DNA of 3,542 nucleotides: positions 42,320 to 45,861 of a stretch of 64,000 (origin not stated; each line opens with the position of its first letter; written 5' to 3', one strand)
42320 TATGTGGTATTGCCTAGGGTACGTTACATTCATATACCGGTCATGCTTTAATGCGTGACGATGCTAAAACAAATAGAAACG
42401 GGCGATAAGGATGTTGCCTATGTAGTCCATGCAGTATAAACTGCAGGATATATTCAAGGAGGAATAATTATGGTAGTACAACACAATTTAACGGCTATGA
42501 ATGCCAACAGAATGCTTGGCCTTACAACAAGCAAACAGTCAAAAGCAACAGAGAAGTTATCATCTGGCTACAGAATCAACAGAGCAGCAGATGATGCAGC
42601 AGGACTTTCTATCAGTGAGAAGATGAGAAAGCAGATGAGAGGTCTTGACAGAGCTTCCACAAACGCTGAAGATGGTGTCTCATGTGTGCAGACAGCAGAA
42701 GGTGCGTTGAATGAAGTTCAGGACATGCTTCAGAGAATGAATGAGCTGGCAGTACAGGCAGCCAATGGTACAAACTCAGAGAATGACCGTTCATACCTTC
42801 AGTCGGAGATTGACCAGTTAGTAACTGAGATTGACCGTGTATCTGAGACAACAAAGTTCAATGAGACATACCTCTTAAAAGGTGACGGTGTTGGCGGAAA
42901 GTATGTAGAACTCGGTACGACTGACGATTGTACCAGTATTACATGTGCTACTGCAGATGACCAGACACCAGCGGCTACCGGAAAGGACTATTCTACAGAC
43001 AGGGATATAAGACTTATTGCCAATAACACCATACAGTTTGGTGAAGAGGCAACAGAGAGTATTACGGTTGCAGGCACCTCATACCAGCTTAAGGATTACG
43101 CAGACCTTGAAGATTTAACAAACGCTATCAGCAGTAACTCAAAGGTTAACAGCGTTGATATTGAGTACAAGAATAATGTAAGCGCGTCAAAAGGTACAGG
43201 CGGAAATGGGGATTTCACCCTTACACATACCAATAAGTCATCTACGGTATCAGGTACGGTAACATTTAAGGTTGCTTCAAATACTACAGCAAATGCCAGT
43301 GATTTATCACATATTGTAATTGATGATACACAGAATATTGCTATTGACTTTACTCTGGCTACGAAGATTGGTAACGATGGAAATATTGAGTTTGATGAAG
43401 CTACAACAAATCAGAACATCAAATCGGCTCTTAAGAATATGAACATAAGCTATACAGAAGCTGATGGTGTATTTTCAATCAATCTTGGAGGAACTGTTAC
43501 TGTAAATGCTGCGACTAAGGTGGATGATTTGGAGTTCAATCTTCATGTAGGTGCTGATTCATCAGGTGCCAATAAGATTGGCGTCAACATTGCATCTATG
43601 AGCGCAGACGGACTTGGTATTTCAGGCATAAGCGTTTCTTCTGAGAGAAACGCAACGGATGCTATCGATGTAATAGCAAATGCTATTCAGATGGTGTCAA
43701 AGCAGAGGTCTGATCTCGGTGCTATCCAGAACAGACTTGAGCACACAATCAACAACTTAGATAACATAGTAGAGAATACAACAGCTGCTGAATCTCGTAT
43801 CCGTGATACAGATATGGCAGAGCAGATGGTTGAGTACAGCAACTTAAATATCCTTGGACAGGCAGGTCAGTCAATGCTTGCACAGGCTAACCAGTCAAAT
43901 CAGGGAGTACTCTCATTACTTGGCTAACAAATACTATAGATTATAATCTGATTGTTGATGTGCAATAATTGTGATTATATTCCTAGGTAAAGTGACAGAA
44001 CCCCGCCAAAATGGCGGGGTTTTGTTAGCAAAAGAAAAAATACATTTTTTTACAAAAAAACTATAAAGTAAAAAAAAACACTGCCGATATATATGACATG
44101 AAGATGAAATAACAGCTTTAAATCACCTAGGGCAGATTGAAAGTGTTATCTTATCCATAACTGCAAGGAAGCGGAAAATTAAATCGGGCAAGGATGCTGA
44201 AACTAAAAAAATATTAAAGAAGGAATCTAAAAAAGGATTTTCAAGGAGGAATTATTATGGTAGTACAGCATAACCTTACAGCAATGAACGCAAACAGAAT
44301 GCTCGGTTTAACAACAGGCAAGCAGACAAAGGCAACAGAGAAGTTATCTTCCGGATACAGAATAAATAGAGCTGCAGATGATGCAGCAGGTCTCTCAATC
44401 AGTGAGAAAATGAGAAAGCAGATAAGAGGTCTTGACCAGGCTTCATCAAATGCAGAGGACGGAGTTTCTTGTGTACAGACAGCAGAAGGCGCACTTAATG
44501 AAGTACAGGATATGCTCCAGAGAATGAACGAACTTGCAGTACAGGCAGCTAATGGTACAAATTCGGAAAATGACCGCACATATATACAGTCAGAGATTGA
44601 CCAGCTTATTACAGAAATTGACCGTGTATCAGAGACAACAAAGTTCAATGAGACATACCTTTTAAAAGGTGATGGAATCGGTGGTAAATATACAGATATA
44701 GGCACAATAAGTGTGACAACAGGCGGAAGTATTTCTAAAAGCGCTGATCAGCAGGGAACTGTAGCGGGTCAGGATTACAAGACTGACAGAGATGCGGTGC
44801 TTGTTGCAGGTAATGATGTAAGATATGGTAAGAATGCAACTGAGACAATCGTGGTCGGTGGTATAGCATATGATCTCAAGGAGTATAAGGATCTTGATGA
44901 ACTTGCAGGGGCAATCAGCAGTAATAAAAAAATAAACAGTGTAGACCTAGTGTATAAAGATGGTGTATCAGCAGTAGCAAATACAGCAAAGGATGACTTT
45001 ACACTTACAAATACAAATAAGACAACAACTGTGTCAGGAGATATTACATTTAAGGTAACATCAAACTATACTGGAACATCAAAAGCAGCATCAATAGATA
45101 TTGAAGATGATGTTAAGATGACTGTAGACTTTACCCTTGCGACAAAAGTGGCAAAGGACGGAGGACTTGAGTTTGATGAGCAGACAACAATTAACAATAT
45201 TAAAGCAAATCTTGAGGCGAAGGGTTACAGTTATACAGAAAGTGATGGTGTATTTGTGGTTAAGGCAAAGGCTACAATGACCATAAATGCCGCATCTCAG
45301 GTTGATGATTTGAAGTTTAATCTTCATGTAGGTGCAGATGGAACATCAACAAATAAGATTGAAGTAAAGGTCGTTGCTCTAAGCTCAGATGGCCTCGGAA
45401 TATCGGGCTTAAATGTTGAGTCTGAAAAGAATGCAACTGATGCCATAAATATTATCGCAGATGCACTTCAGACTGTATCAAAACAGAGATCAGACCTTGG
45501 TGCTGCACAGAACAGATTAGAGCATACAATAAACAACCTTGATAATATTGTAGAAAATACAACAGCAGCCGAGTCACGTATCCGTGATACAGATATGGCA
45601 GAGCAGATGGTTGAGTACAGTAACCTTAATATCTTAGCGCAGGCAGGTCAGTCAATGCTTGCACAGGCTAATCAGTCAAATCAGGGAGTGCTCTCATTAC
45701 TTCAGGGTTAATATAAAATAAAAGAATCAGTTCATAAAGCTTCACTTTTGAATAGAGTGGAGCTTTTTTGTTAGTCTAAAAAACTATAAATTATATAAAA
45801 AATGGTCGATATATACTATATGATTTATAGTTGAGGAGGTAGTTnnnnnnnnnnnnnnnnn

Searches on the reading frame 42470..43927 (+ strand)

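Call 58: search_protein_families(library=pfam, proteins=[window:42470-43927:+], max_evalue=0.00001)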
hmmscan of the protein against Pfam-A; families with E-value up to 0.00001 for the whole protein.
window:42470-43927:+ (485 aa): 2 families
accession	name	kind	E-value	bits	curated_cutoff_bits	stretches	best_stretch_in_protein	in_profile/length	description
PF00669.25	Flagellin_N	-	1.8e-43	148.4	26.6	1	3-138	1-136/139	Bacterial flagellin N-terminal helical region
PF00700.27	Flagellin_C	-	4.6e-27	94.6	23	1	399-484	1-86/86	Bacterial flagellin C-terminal helical region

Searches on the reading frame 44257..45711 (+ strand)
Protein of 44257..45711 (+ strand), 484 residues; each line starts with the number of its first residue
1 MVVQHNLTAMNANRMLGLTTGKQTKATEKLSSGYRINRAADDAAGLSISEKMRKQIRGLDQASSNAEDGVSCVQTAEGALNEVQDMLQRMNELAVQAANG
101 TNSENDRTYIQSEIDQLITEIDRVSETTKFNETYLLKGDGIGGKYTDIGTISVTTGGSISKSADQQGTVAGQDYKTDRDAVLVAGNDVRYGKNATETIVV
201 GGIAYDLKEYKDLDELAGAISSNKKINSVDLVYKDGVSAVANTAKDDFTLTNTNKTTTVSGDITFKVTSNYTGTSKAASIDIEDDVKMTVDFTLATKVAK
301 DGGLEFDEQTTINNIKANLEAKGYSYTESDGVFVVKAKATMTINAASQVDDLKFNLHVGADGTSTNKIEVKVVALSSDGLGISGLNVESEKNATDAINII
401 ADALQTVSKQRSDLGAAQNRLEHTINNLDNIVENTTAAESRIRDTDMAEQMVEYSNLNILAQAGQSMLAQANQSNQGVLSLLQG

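Call 58: search_protein_families(library=pfam, proteins=[window:44257-45711:+], max_evalue=0.00001)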
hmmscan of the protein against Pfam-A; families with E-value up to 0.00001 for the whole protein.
window:44257-45711:+ (484 aa): 2 families
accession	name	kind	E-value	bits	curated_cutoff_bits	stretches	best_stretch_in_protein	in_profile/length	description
PF00669.25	Flagellin_N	-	2.8e-45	154.3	26.6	1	3-138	1-136/139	Bacterial flagellin N-terminal helical region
PF00700.27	Flagellin_C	-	8.2e-27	93.8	23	1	397-482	1-86/86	Bacterial flagellin C-terminal helical region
